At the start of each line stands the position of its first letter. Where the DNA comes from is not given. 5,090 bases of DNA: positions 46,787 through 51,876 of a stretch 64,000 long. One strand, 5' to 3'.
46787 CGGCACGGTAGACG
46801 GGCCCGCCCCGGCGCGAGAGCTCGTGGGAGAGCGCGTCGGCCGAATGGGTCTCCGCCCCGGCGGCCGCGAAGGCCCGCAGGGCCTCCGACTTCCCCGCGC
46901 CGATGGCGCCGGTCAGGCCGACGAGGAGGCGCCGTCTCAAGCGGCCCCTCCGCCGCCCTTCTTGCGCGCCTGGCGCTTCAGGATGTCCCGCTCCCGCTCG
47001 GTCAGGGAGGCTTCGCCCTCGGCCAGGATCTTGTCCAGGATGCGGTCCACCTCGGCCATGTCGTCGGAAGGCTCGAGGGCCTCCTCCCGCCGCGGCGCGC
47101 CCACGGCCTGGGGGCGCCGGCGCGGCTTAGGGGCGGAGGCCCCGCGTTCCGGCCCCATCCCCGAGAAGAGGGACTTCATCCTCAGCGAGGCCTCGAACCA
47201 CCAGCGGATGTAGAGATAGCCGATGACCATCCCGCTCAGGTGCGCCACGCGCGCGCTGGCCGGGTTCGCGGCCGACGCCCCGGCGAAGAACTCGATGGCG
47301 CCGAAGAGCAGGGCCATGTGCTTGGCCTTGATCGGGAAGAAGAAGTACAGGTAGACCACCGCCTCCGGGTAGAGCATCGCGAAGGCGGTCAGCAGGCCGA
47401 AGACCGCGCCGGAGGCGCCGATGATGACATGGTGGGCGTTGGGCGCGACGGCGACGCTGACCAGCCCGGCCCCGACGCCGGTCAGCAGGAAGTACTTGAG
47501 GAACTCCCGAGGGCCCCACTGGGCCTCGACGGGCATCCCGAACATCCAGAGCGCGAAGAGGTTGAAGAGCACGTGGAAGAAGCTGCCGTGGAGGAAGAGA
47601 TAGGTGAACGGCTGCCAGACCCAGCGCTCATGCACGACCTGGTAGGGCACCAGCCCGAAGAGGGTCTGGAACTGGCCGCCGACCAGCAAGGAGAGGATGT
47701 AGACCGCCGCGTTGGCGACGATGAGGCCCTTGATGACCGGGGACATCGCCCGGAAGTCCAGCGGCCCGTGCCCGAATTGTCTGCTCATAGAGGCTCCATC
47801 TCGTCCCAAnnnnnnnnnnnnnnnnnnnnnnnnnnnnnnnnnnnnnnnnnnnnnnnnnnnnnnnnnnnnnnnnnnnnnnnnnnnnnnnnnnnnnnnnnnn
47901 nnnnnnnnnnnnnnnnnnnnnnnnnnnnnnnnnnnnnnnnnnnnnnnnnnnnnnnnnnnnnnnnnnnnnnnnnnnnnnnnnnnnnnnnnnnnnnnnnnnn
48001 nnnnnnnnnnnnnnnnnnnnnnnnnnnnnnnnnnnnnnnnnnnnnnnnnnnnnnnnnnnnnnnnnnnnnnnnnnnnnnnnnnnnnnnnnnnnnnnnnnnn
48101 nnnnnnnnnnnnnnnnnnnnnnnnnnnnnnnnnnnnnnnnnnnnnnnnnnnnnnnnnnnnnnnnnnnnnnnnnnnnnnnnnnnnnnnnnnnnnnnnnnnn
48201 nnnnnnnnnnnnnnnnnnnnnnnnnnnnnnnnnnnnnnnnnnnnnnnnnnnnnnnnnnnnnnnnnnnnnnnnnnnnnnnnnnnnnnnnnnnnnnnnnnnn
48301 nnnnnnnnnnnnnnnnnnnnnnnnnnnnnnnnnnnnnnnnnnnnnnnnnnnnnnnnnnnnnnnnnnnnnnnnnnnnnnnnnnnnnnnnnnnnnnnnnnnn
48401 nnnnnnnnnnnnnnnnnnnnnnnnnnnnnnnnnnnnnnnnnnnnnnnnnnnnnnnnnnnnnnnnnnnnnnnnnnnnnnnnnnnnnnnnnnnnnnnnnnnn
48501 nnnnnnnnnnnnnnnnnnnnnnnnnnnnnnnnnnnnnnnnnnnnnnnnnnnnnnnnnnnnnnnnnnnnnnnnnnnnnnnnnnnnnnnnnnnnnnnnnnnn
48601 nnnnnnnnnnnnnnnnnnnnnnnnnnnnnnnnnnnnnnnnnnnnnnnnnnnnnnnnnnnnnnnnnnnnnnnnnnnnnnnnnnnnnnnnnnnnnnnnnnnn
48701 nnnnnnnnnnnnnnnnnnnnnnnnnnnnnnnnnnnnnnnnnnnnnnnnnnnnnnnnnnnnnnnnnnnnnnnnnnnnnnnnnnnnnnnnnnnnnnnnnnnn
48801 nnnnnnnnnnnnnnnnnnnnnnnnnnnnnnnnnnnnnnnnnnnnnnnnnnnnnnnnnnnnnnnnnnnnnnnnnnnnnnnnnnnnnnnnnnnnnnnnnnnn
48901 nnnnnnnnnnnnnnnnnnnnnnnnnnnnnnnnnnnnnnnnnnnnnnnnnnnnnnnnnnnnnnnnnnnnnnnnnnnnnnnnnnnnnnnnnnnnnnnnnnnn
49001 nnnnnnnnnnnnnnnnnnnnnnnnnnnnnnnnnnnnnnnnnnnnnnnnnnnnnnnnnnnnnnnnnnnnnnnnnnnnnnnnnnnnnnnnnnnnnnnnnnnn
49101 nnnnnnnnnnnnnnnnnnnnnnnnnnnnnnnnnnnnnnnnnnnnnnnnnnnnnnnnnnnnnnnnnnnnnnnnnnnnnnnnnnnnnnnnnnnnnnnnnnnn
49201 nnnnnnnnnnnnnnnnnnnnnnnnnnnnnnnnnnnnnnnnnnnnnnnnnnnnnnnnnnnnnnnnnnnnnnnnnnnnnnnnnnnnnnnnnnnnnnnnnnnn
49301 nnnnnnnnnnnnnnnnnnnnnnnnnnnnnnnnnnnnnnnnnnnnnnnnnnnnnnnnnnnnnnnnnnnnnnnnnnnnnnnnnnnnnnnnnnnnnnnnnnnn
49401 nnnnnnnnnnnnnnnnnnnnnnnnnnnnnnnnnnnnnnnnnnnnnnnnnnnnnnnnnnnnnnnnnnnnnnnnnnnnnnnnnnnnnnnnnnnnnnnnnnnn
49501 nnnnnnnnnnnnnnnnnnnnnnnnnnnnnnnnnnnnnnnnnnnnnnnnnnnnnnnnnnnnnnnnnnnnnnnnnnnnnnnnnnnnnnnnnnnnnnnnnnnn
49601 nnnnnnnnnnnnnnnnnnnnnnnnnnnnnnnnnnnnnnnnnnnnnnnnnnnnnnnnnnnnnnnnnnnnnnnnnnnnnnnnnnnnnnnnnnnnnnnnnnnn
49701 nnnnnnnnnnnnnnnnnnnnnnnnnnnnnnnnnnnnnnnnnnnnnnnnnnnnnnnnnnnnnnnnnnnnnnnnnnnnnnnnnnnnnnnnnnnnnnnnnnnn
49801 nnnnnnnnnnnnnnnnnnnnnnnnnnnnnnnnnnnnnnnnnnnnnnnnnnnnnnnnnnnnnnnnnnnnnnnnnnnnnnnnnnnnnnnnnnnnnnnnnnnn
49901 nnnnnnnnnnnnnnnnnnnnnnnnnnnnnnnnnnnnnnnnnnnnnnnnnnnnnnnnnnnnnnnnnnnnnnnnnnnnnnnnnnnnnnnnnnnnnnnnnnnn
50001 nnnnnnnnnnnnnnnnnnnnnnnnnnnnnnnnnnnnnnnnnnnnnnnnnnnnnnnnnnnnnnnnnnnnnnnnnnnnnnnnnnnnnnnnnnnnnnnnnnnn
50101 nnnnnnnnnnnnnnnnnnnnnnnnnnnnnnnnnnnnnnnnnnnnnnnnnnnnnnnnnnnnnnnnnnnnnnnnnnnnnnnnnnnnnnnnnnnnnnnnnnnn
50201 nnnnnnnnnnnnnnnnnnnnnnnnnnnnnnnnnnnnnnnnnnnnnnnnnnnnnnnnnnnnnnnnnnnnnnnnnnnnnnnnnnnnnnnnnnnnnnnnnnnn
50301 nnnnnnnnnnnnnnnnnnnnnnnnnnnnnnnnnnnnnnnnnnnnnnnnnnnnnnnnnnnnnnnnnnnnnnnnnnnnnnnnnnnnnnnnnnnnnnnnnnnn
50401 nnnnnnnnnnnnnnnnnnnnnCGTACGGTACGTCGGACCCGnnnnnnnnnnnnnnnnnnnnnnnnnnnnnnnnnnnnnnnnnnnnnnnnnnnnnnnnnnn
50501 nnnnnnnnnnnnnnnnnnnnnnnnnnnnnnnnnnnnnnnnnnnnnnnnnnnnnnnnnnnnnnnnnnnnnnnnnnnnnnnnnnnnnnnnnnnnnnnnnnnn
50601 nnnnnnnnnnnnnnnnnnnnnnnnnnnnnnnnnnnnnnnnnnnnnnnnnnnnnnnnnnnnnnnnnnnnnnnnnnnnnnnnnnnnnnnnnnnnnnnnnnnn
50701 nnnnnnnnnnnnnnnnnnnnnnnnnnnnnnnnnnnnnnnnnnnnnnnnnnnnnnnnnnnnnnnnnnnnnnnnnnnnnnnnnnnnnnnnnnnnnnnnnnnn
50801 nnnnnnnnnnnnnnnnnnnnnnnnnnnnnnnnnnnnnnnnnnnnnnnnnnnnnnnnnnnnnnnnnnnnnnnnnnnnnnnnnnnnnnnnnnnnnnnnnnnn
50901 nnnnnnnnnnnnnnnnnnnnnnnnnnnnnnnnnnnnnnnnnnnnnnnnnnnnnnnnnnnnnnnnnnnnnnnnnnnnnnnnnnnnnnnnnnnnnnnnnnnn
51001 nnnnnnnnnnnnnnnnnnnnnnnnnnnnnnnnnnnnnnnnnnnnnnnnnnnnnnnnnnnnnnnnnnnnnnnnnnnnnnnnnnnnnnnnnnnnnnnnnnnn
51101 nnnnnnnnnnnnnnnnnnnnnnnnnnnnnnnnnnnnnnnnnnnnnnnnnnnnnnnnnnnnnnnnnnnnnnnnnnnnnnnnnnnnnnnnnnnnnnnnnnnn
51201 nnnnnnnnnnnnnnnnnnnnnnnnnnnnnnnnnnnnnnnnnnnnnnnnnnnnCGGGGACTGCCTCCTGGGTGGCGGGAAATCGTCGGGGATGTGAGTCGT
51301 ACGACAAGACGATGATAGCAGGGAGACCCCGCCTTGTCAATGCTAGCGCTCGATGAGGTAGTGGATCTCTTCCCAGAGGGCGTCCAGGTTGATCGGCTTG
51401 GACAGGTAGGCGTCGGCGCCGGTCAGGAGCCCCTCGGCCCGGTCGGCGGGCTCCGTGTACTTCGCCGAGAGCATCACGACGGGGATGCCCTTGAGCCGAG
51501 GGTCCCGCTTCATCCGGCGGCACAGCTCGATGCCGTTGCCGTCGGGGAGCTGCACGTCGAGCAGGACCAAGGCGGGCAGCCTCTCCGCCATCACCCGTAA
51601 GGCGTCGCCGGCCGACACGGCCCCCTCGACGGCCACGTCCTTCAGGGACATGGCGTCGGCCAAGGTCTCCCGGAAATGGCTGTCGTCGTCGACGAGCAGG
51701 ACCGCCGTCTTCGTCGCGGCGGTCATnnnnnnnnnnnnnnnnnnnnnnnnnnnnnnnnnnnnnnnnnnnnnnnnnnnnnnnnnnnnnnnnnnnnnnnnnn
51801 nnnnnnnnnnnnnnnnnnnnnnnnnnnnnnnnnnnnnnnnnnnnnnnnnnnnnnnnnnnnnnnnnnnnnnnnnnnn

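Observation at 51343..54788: Dual-protease fusion (M50 site-2-protease-like plus S8 subtilisin) with acidic tandem repeats, coupled to a CheY-like receiver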

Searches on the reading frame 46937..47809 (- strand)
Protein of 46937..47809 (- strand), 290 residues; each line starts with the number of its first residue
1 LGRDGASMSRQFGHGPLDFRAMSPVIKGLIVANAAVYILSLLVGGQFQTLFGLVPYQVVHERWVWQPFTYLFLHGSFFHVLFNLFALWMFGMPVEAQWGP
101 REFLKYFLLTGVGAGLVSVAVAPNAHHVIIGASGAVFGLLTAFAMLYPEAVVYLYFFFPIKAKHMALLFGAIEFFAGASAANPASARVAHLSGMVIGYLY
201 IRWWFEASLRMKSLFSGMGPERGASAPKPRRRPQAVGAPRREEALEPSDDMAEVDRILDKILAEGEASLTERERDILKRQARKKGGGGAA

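Call 52: search_protein_families(library=pfam, proteins=[window:46937-47809:-], max_evalue=0.001)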
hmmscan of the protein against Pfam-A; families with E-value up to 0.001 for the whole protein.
window:46937-47809:- (290 aa): 3 families
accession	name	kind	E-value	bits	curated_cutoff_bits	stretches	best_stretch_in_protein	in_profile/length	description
PF01694.28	Rhomboid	-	2.3e-26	93.1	22.6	1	64-203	4-139/143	Rhomboid domain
PF08551.15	DUF1751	-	3.6e-09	37.5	22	1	60-122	6-66/99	Eukaryotic integral membrane protein (DUF1751)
PF20216.3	DUF6576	-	1.1e-06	29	27.3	1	252-282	16-46/47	Family of unknown function (DUF6576)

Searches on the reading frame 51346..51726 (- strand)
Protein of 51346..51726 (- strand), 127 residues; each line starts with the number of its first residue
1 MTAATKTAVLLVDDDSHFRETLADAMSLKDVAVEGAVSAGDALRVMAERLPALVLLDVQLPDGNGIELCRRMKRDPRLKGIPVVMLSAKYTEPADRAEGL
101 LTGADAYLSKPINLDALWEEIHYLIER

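Call 6: search_protein_families(library=pfam, proteins=[window:51346-51726:-], max_evalue=0.1)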
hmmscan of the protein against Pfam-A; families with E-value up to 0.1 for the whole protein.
window:51346-51726:- (127 aa): 1 family
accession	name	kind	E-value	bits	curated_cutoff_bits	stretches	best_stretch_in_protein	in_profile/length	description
PF00072.30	Response_reg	-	7.8e-23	81.2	30.2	1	9-121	1-110/111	Response regulator receiver domain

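Call 7: search_protein_families(library=ncbifam, proteins=[window:51346-51726:-], max_evalue=0.1)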
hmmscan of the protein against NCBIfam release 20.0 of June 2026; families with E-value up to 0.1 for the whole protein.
window:51346-51726:- (127 aa): 99 families (the best 25 are shown)
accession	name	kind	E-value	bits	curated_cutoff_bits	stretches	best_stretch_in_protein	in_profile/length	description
TIGR02154.1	PhoB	equivalog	1.5e-25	89.9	296.2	1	7-122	3-117/226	phosphate regulon transcriptional regulator PhoB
NF007135.0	PRK09581.1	equivalog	6.1e-22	78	474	1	7-122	3-117/457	PleD family two-component system response regulator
NF041733.1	resp_reg_CseB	equivalog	5.9e-20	71.6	350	1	8-125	2-115/228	two-component system response regulator CseB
NF045944.1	ResRegRpaBCyano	equivalog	9.6e-20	70.9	330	1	10-127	1-114/229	response regulator transcription factor RpaB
NF007005.1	PRK09468.1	equivalog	5.9e-19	68.4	331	1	6-126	3-120/237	osmolarity response regulator transcription factor OmpR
NF040689.1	MtrAB_MtrA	equivalog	7.7e-19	67.9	300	1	9-118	1-106/219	MtrAB system response regulator MtrA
NF008296.0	PRK11083.1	equivalog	9.5e-19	67.7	273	1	6-113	3-106/228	two-component system response regulator CreB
NF053854.1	RespRegPhoBBctds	equivalog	2.9e-18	66.1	270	1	9-127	1-117/225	two-component system response regulator PhoB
NF041866.1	EpsW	equivalog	3.6e-18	65.4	200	1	6-120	5-120/131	exopolysaccharide biosynthesis response regulator EpsW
NF007928.2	PRK10643.1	equivalog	1.1e-17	64.4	330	1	9-127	3-118/216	two-component system response regulator PmrA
NF038297.2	hybrid_HK_HrmK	equivalog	1e-16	60.7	725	1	4-118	488-601/607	hybrid histidine kinase/response regulator HrmK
NF012023.0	PRK15479.1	equivalog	1.9e-16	60.3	337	1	9-126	3-117/224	transcriptional regulator TctD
NF007546.0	PRK10161.1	equivalog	2e-16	60.3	471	1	9-122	5-117/229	phosphate response regulator transcription factor PhoB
NF007820.0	PRK10529.1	equivalog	3.5e-15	56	325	1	7-118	2-109/225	two-component system response regulator KdpE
NF007982.1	PRK10710.1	equivalog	3.6e-15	56.2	380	1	4-113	5-110/235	envelope stress response regulator BaeR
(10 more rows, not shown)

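Call 69: search_protein_families(library=padloc, proteins=[window:51346-51726:-], max_evalue=0.01)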
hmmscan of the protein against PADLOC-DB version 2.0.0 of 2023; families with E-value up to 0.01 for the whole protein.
window:51346-51726:- (127 aa): 2 families
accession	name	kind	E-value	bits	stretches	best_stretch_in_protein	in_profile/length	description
PDLC00405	SduA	-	2.2e-06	25.4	1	3-65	3-65/323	DUF4263 domain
PDLC04725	PDC-M60B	-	0.00051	17.9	1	6-61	3-60/158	-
